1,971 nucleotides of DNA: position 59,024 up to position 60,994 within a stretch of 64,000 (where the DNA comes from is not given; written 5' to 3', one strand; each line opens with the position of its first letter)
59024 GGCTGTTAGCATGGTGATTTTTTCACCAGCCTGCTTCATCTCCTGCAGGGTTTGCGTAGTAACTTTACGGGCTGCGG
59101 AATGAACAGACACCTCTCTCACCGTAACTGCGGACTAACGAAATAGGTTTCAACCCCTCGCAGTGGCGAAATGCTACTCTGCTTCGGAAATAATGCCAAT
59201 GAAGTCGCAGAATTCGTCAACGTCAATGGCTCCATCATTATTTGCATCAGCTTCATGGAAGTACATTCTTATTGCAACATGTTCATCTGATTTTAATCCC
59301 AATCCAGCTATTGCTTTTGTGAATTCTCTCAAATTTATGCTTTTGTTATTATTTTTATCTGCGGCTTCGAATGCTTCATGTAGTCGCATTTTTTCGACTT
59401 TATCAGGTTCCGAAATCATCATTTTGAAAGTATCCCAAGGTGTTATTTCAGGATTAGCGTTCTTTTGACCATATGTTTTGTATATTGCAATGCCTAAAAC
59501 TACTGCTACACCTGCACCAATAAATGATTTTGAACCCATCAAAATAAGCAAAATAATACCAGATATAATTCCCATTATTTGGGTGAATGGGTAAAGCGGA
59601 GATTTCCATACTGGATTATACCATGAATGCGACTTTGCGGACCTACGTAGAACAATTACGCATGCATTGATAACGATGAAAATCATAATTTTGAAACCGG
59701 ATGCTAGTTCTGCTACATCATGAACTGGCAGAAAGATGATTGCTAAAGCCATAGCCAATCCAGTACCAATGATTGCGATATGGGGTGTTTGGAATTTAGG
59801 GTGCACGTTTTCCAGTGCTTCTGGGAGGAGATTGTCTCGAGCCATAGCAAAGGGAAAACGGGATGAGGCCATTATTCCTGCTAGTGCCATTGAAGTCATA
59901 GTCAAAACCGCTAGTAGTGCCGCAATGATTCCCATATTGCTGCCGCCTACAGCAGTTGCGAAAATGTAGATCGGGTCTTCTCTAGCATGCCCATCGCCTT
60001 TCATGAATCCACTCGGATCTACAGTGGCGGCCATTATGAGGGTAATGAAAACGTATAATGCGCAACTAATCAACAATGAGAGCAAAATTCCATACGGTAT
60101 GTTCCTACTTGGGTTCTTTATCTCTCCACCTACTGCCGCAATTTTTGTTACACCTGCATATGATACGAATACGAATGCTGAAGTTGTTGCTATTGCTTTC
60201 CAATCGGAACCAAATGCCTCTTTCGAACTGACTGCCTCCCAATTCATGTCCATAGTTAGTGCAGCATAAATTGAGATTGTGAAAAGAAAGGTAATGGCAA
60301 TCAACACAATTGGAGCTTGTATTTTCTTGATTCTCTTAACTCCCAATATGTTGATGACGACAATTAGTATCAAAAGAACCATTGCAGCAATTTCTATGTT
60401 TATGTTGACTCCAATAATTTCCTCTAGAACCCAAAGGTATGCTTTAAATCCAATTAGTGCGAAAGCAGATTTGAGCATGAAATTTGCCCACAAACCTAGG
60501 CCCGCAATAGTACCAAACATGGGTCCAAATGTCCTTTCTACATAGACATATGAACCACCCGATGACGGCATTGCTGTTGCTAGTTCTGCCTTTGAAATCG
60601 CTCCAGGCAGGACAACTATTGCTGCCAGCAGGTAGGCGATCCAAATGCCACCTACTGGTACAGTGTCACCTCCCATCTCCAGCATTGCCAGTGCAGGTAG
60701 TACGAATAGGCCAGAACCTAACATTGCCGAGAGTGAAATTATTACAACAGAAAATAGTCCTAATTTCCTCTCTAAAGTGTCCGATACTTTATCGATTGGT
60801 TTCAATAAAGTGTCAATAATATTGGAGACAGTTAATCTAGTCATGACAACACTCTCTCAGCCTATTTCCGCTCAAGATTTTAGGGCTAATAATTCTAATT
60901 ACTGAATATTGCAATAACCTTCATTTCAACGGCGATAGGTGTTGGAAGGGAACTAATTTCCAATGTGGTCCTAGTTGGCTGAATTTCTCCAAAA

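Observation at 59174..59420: Amino-acid permease (APC family) with a C-terminal EF-hand pair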

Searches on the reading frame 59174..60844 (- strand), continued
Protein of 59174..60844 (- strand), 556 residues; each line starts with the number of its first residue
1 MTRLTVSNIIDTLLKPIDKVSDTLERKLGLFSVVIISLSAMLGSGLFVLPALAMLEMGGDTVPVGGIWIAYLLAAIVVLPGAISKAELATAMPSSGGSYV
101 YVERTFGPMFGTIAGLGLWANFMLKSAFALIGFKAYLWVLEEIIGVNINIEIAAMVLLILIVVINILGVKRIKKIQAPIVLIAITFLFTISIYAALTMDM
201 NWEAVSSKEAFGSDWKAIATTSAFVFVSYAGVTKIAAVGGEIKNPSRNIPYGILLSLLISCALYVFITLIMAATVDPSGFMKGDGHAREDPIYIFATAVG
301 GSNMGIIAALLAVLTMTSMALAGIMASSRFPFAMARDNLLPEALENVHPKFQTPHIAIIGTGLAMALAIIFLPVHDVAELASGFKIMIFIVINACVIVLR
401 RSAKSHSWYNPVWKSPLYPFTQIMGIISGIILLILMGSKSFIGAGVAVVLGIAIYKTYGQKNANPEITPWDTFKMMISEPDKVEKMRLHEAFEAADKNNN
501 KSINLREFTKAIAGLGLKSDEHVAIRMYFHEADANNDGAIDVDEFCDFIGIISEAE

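Call 63: find_encoding_contigs(protein=window:59174-60844:-, flank=3000, max_places=4)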
Protein window:59174-60844:- (556 aa): 1 contig read that carries it; 1 place shown.
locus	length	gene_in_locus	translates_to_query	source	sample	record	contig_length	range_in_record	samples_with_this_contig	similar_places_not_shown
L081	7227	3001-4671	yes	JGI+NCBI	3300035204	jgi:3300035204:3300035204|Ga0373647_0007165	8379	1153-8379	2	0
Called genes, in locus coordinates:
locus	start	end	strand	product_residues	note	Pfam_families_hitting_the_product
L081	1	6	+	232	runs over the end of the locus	PF02190:LON_substr_bdg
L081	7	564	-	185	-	-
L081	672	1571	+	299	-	PF02900:LigB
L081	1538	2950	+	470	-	PF02900:LigB, PF01042:Ribonuc_L-PSP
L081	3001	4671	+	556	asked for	PF00324:AA_permease, PF13520:AA_permease_2, PF00036:EF-hand_1 (faint), PF13202:EF-hand_5 (faint), PF13405:EF-hand_6 (faint), PF13906:AA_permease_C (weak), PF13499:EF-hand_7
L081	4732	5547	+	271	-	PF02548:Pantoate_transf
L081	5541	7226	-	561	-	?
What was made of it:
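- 59174..60844 (-): Whole gene: 556-aa APC-fold permease with a C-terminal EF-hand pair (stop codon 59174-59176). The exact protein is on record in JGI metagenome 3300035204 with the same neighbours (call 63).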

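Call 64: find_encoding_contigs(protein=P0001, flank=3000, max_places=3)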
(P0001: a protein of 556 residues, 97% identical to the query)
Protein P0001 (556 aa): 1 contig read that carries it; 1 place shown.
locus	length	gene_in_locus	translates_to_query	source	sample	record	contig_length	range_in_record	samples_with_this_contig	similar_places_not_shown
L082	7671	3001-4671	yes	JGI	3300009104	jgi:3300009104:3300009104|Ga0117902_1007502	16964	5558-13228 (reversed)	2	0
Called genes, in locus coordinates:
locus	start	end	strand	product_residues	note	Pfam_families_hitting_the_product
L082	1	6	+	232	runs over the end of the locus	PF02190:LON_substr_bdg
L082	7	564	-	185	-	-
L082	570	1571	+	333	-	PF02900:LigB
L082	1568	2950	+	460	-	PF02900:LigB, PF01042:Ribonuc_L-PSP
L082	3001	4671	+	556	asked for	PF00324:AA_permease, PF13520:AA_permease_2, PF00036:EF-hand_1 (faint), PF13202:EF-hand_5 (faint), PF13405:EF-hand_6 (faint), PF13906:AA_permease_C, PF13499:EF-hand_7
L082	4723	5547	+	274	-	PF02548:Pantoate_transf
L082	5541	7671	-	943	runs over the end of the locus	-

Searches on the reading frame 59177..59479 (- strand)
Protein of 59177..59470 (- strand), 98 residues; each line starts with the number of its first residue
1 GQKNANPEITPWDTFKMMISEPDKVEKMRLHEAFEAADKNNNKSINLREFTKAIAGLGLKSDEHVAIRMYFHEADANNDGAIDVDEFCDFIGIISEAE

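Call 5: search_protein_families(library=pfam, proteins=[window:59177-59470:-], max_evalue=1)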
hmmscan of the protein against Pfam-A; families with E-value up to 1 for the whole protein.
seq(98 aa): 9 families
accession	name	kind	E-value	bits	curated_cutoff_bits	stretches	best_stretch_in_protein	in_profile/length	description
PF13499.12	EF-hand_7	-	2.5e-13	50.6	30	1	28-91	2-66/67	EF-hand domain pair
PF00036.39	EF-hand_1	-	3.7e-13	48.5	25.4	2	67-91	2-26/29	EF hand domain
PF13405.12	EF-hand_6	-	9.3e-12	44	25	2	67-91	2-26/30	EF-hand domain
PF13202.12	EF-hand_5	-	7.5e-08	32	25.9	1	70-87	4-21/25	EF hand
PF13833.12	EF-hand_8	-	1.4e-05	25.2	28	1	50-90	10-50/54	EF-hand domain pair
PF10591.15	SPARC_Ca_bdg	-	0.00016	22.4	22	1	27-88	53-111/113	Secreted protein acidic and rich in cysteine Ca binding region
PF12763.14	EH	-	0.008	16.5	22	1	24-95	3-70/101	EH domain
PF24548.1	EF_EFCAB10_C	-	0.055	13.6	32.5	1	33-64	6-37/60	EFCAB10, C-terminal EF-hand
PF14658.12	EF-hand_9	-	0.21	12.5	37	1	34-91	4-62/66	EF-hand domain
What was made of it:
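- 59303..59407 (-): EF-hand 1, residues 480-514. The loop is 496-507 (window 59324-59359), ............. It is canonical here but degenerate in most homologues. EF-hand_1/6 stretches (call 5).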

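Call 50: search_solved_structures(query=A4, max_evalue=0.001, show_alignments=2)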
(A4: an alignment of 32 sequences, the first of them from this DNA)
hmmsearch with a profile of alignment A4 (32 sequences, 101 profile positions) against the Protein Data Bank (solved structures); distinct sequences matched with E-value up to 0.001: 488 (the best 60 are shown).
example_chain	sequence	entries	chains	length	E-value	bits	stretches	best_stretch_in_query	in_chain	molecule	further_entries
4il1_A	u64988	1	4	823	3.7e-24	88.1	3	35-98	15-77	Calmodulin, Calcineurin subunit B type 1, Serine/threonine-protein phosphatase 2B catalyti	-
7jtk_M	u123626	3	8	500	4.8e-22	81.3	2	33-93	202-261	Flagellar radial spoke protein 7 | Radial spoke protein 7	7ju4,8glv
8g2z_1B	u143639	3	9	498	1.3e-16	63.9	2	24-96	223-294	RIB57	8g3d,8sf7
5i0i_E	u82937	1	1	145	1.1e-15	60.9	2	35-98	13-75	Calmodulin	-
3qrx_A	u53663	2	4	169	1.2e-15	60.7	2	29-96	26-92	Centrin | Caltractin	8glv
3kf9_A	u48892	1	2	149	8.2e-15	58.1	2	30-96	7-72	Caltractin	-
1y6w_A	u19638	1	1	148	1e-14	57.8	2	35-97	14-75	Calmodulin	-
8rx8_A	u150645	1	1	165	1.1e-14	57.6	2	34-97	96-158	Probable calcium-binding protein CML18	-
6ui4_B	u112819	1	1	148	1.1e-14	57.6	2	35-98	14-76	Calmodulin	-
6xxx_AAA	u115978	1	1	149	1.2e-14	57.5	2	35-98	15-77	Calmodulin-1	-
2k0j_A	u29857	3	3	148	1.3e-14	57.5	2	35-98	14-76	calmodulin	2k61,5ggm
1k93_D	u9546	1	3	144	1.4e-14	57.4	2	35-98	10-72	CALMODULIN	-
9jqi_A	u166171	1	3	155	1.4e-14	57.4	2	34-98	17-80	Calmodulin-1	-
7vvd_C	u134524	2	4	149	1.4e-14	57.3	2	35-98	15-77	Calmodulin-1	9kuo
5dbr_A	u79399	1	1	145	1.5e-14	57.3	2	35-98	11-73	Calmodulin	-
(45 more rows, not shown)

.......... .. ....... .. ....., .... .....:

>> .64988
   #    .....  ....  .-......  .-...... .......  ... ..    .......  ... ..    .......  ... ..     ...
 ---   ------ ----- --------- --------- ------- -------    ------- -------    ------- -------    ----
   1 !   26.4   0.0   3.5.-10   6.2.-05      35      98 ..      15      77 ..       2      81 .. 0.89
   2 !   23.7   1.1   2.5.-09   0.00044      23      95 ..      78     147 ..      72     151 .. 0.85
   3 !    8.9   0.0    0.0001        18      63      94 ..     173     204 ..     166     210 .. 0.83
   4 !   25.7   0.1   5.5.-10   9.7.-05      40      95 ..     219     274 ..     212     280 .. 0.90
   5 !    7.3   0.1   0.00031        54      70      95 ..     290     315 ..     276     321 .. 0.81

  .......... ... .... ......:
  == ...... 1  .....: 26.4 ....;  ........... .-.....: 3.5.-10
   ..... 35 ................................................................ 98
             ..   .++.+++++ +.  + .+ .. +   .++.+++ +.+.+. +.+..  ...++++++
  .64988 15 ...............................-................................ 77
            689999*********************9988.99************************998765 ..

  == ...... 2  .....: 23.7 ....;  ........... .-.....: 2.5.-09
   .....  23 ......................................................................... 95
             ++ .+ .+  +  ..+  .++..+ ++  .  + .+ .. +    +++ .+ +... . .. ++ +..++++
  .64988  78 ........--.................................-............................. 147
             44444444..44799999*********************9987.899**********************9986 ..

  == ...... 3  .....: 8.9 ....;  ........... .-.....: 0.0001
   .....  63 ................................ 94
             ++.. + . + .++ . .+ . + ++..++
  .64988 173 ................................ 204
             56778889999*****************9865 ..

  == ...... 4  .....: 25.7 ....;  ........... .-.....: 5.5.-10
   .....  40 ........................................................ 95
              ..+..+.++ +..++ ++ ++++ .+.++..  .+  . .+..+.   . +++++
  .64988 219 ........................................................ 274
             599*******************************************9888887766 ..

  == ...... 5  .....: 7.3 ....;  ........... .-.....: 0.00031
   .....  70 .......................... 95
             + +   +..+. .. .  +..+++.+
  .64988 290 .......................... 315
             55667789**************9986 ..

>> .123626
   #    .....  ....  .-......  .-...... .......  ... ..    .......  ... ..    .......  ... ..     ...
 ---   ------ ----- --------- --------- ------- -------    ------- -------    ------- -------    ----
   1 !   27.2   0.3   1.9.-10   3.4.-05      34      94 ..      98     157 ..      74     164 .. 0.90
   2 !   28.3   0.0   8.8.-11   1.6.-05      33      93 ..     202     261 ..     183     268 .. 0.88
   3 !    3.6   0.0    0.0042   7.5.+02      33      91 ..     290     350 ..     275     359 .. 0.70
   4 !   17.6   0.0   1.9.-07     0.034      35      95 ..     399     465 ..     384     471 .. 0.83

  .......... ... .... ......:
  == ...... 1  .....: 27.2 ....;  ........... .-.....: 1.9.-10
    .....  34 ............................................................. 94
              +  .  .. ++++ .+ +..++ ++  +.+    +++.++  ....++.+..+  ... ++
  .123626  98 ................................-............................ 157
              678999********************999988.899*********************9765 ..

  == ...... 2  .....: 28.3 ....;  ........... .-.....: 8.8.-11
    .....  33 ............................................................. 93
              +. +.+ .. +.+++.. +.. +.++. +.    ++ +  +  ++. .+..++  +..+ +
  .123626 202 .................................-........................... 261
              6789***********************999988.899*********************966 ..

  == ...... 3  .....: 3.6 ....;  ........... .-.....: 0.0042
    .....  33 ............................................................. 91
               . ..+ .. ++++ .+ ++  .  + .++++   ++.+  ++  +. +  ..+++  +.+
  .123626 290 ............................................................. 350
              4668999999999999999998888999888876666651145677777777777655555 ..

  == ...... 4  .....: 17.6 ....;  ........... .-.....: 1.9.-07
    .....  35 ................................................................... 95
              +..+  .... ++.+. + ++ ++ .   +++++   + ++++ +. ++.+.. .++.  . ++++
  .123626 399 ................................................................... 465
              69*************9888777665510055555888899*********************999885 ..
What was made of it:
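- Closest known: Calmodulin, centrin and troponin C lobes. Same: The profile E-values to these proteins are 1e-14 to 4e-24 (call 50).
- The tail family profile hits calmodulin, centrin and calcineurin B at E=1e-14 to 4e-24 (call 50).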

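Call 54: predict_structure(alignment_id=A4)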
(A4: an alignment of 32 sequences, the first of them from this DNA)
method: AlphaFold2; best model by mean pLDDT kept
length: 101 residues; sequences in the alignment: 32
mean_pLDDT: 67.3   pTM: 0.48
mean pLDDT of the five models: 67.3, 67.2, 63.5, 60.1, 55.8
residues with pLDDT >= 90: 0; 70-90: 53; 50-70: 39; < 50: 9
segments of 3 or more residues with pLDDT < 50: 1-5
pLDDT, mean of each block of 10 residues (from residue 1): 47 61 65 72 74 76 64 76 76 64 42
secondary structure, 60 per line:
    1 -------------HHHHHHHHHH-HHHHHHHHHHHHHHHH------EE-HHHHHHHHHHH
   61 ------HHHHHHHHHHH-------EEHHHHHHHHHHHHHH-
elements in order: H14-23 H25-40 H50-60 H67-77 H87-100

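Call 56: fold_search(model_id=the predicted structure, library=pdb)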
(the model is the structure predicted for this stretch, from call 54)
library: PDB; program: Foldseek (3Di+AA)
matches with E <= 10: 1270; with E <= 0.001: 0
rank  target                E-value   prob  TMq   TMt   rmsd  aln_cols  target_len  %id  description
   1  5z1q_B                1.1e-03  1.00  0.58  0.76   2.2        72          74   29  Crystal structures of the trimeric N-terminal domain of Ciliate Euplotes octocarinatus Centrin (released 2018-04-25)
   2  2f2p_A                1.6e-03  1.00  0.54  0.34   4.8        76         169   26  Structure of calmodulin bound to a calcineurin peptide: a new way of making an old binding mode (released 2006-02-21)
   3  5z1q_A                1.8e-03  1.00  0.61  0.79   1.9        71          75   28  Crystal structures of the trimeric N-terminal domain of Ciliate Euplotes octocarinatus Centrin (released 2018-04-25)
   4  6klt_A                2.1e-03  1.00  0.52  0.40   4.1        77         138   31  Troponin of cardiac thin filament in low-calcium state (released 2020-01-15)
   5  6k67_B                2.5e-03  1.00  0.54  0.63   4.3        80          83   21  Application of anti-helix antibodies in protein structure determination (9011-3LRH) (released 2019-08-14)
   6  5fyx                  2.5e-03  1.00  0.56  0.35   7.6       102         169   15  Crystal structure of Drosophila NCS-1 bound to penothiazine FD16 (released 2017-01-25)
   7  5tnc                  3.4e-03  1.00  0.59  0.39   3.5        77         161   26  REFINED CRYSTAL STRUCTURE OF TROPONIN C FROM TURKEY SKELETAL MUSCLE AT 2.0 ANGSTROMS RESOLUTION (released 1988-10-09)
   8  4zcu_A                3.8e-03  1.00  0.54  0.37   2.0        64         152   26  Structure of calcium-bound regulatory domain of the human ATP-Mg/Pi carrier in the P2 form (released 2015-07-22)
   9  5hit_A                3.8e-03  1.00  0.60  0.44   4.5        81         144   26  Crystal Structure Analysis of Ca2+-calmodulin and a C-terminal EAG1 channel fragment (released 2016-09-14)
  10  6kn7_V                3.8e-03  1.00  0.47  0.31   3.4        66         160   33  Structure of human cardiac thin filament in the calcium free state (released 2020-01-15)
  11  2gv5_B                4.3e-03  1.00  0.64  0.45   2.8        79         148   24  crystal structure of Sfi1p/Cdc31p complex (released 2006-06-27)
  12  3ctn_MODEL_1_A        4.3e-03  1.00  0.54  0.69   2.1        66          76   32  STRUCTURE OF CALCIUM-SATURATED CARDIAC TROPONIN C, NMR, 30 STRUCTURES (released 1998-05-13)
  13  3dvk_A                4.3e-03  1.00  0.56  0.41   5.0        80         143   25  Crystal Structure of Ca2+/CaM-CaV2.3 IQ domain complex (released 2008-11-04)
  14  6k67_D                4.3e-03  1.00  0.52  0.62   4.6        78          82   22  Application of anti-helix antibodies in protein structure determination (9011-3LRH) (released 2019-08-14)
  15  5gqq_D                4.6e-03  1.00  0.61  0.39   2.9        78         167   20  Structure of ALG-2/HEBP2 Complex (released 2016-11-02)
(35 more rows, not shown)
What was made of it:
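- On EF-hand domain pair (PF13499; PROSITE PS00018 loops): Foldseek hits are to centrin, CaM and TnC (call 56).
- Closest known: Ca2+-regulated mitochondrial carriers. Same: The tail model aligns with the Ca2+-bound regulatory domain 4ZCU (call 56; TM ~0.54, E~4e-3).
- The tail model superposes on centrin, CaM and TnC lobes and on the Ca2+-bound regulatory domain of the human ATP-Mg/Pi carrier (call 56). Calmodulin- and centrin-like lobes work by clamping helical target peptides, and the tail resembles these (calls 50, 56).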
